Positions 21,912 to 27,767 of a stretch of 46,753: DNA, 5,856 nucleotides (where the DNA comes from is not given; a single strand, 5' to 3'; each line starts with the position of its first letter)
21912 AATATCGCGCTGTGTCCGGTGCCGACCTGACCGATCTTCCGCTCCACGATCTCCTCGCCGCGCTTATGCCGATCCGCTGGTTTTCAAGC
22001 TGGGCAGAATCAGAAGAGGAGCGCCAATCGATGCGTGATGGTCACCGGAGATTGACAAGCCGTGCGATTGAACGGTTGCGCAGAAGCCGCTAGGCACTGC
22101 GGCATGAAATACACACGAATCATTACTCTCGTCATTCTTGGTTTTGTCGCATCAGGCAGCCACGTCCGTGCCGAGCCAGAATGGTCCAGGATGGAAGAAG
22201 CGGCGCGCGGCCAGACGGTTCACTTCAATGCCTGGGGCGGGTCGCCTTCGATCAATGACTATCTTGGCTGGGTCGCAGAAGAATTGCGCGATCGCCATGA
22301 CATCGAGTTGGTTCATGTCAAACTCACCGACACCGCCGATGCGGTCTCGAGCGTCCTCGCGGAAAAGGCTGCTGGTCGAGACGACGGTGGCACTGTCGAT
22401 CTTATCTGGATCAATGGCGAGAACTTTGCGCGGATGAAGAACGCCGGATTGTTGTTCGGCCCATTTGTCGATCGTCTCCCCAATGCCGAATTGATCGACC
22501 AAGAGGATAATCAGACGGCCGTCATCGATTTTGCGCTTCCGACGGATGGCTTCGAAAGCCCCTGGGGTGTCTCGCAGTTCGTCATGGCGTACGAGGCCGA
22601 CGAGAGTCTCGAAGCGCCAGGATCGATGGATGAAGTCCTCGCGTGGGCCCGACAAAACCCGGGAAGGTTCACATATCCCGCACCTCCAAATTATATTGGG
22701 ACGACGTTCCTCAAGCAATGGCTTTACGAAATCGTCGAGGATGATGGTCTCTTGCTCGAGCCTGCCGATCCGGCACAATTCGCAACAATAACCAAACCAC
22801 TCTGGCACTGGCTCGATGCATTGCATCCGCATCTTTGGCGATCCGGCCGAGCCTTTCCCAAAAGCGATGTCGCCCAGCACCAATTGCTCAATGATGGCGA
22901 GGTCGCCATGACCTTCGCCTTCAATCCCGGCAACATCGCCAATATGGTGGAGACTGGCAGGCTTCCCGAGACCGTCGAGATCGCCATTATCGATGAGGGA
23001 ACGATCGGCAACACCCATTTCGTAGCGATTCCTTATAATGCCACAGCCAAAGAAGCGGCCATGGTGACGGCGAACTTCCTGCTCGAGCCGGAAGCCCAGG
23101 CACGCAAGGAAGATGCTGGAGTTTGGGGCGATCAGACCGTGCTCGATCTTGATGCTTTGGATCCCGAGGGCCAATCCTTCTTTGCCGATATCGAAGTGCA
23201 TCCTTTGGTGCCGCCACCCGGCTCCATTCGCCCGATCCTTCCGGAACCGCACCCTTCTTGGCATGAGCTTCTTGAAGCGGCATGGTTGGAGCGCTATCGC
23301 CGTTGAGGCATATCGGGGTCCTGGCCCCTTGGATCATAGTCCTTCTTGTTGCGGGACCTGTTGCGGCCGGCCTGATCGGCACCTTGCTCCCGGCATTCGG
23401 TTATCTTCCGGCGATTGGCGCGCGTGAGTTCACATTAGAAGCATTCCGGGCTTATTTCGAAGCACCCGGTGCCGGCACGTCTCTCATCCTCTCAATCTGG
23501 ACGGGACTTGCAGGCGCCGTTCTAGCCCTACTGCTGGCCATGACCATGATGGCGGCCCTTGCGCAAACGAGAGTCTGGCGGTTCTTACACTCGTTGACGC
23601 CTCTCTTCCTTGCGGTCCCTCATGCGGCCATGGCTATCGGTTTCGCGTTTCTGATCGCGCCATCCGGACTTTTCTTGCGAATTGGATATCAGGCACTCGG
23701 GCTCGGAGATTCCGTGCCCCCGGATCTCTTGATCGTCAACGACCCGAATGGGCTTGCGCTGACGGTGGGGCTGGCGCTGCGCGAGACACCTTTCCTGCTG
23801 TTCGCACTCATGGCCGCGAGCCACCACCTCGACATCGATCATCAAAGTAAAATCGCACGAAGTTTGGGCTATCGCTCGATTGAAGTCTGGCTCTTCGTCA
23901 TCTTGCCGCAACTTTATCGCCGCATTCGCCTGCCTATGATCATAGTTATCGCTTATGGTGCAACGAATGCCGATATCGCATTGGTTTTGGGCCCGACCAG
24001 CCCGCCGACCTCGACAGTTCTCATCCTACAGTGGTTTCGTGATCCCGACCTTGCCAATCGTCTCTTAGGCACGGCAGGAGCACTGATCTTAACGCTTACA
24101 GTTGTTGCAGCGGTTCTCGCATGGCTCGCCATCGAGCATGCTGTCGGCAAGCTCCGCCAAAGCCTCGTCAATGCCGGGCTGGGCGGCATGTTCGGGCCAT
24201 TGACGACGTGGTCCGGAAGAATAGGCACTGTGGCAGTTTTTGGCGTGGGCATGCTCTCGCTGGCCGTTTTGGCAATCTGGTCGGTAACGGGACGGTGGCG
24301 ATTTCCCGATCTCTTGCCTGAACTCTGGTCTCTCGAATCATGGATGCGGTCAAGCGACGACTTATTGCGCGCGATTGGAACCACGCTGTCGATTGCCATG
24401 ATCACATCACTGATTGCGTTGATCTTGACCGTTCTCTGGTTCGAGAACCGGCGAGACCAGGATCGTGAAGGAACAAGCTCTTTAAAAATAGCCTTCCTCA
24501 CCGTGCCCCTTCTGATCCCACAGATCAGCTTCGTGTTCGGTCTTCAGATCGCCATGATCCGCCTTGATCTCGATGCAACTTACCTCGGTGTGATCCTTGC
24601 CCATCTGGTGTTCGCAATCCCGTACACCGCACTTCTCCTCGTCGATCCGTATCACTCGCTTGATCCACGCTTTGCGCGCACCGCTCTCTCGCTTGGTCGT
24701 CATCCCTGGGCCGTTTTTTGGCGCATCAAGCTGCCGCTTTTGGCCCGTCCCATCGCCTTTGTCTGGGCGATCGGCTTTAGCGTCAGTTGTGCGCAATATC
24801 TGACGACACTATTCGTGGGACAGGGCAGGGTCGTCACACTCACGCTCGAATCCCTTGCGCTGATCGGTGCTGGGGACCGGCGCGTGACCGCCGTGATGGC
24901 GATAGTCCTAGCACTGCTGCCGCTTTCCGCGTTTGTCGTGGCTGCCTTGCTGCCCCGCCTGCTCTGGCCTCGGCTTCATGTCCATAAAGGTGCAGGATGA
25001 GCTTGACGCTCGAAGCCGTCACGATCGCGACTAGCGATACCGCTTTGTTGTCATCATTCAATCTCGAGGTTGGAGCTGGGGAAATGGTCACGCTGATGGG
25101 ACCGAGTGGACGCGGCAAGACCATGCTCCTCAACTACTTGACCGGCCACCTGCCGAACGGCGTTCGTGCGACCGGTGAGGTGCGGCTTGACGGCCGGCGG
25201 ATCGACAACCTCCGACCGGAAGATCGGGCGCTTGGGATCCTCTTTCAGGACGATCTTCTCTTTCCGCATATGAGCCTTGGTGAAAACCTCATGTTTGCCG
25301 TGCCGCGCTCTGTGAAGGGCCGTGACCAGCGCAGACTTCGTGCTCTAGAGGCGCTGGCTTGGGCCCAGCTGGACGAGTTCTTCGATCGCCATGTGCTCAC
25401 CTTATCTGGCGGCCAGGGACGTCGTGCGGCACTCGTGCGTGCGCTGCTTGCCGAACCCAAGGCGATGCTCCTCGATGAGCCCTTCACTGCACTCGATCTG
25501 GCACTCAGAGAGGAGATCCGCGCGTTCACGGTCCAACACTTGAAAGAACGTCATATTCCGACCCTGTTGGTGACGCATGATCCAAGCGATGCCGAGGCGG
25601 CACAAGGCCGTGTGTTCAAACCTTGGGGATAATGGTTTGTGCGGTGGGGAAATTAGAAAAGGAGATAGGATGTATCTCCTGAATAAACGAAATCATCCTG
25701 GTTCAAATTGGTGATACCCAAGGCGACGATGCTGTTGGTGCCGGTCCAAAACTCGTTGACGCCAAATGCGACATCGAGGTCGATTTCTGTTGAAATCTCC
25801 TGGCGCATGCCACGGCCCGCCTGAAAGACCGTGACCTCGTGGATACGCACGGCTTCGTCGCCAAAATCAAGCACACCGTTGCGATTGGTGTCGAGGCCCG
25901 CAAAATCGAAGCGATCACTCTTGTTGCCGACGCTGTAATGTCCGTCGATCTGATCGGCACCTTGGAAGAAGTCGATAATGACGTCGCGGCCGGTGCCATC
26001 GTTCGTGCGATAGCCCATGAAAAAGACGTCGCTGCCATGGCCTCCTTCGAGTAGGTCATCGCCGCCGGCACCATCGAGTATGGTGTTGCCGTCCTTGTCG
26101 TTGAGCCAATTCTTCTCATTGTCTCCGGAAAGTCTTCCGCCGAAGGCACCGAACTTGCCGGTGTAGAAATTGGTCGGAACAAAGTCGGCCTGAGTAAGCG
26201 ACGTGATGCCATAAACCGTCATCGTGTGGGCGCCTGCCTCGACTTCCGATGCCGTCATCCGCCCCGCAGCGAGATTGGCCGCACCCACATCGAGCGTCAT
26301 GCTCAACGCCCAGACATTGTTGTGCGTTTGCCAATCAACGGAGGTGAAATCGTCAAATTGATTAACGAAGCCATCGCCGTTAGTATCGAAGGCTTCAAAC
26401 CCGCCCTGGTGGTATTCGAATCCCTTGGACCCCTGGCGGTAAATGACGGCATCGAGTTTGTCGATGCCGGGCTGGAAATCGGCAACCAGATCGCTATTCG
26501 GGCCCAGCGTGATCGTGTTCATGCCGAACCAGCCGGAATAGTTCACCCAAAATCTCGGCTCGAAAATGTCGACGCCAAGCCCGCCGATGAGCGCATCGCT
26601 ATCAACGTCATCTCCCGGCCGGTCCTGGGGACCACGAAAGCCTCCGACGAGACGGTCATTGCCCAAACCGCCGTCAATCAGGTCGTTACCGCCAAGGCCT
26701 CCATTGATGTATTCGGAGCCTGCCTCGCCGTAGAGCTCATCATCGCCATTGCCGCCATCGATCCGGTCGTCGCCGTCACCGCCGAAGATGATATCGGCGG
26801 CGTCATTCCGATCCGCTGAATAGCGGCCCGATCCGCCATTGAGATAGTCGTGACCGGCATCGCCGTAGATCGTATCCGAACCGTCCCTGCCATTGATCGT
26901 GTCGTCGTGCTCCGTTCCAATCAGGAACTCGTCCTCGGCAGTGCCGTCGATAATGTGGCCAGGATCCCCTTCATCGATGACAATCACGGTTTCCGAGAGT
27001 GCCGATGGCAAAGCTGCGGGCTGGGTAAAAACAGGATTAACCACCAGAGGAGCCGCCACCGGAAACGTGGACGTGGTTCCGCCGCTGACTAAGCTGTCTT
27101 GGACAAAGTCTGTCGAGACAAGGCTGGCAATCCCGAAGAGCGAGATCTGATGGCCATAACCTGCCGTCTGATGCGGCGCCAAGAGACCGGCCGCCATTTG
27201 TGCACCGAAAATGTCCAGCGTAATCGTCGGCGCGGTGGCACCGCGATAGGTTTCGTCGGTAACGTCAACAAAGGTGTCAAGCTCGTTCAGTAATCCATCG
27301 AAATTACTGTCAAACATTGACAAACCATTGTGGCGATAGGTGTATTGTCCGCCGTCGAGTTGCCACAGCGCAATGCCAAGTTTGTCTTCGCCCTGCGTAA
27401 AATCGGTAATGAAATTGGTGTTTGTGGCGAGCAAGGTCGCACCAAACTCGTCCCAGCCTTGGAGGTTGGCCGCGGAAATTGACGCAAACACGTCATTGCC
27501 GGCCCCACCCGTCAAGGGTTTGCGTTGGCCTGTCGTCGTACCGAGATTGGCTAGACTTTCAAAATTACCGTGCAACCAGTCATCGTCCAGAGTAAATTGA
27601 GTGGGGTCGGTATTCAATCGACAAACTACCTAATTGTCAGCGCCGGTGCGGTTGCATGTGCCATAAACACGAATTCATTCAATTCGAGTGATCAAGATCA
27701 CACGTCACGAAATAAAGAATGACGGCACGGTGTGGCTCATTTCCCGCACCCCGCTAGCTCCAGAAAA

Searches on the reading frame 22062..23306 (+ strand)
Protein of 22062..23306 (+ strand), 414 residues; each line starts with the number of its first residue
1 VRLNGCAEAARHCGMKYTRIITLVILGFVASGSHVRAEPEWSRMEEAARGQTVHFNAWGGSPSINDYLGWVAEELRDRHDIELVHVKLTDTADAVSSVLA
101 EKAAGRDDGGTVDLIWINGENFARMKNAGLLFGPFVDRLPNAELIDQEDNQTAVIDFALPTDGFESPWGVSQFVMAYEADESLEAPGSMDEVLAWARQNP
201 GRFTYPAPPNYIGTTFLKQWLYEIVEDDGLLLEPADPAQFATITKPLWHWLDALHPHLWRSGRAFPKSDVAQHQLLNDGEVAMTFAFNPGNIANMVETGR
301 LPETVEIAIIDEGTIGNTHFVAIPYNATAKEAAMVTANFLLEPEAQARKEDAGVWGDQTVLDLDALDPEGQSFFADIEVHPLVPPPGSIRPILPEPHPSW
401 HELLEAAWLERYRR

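Call 82: search_protein_families(library=pfam, proteins=[window:22062-23306:+], max_evalue=0.00001)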
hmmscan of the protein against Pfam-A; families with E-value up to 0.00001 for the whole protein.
window:22062-23306:+ (414 aa): 2 families
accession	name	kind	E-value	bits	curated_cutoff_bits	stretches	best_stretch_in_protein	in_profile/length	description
PF13416.11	SBP_bac_8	-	5.5e-19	69.5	27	1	72-347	3-250/279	Bacterial extracellular solute-binding protein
PF01547.30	SBP_bac_1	-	1.9e-08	35.1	26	1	100-347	37-307/307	Bacterial extracellular solute-binding protein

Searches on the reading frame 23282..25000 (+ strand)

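Call 82: search_protein_families(library=pfam, proteins=[window:23282-25000:+], max_evalue=0.00001)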
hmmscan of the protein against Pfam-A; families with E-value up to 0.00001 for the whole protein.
window:23282-25000:+ (572 aa): 1 family
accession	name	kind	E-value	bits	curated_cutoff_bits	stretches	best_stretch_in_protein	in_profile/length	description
PF00528.27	BPD_transp_1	-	1.3e-06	28.7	26.4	1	403-554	25-175/184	Binding-protein-dependent transport system inner membrane component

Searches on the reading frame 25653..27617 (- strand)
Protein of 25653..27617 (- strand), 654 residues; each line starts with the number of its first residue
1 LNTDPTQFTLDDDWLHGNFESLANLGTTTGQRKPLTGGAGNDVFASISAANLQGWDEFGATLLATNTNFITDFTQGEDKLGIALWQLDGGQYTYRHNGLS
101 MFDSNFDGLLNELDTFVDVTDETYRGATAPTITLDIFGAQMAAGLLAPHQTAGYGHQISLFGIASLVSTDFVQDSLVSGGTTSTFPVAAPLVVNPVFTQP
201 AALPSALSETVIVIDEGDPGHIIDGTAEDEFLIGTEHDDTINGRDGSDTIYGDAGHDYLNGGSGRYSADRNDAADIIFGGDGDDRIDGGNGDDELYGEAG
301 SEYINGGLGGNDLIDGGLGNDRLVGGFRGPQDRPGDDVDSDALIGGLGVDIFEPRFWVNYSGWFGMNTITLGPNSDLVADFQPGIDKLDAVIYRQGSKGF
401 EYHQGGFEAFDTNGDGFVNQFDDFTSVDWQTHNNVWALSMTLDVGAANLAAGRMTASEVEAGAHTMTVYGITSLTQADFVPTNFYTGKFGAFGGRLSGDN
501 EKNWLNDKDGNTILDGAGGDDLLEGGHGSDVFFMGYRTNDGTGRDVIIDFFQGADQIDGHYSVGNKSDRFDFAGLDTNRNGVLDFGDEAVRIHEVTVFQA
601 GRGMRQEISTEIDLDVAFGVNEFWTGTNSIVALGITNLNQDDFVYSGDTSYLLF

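Call 82: search_protein_families(library=pfam, proteins=[window:25653-27617:-], max_evalue=0.00001)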
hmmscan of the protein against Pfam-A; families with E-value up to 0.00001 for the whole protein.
window:25653-27617:- (654 aa): 1 family
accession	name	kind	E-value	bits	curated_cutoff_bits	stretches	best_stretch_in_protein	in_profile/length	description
PF00353.25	HemolysinCabind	-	5.9e-13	48.9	23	2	233-265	1-33/36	RTX calcium-binding nonapeptide repeat (4 copies)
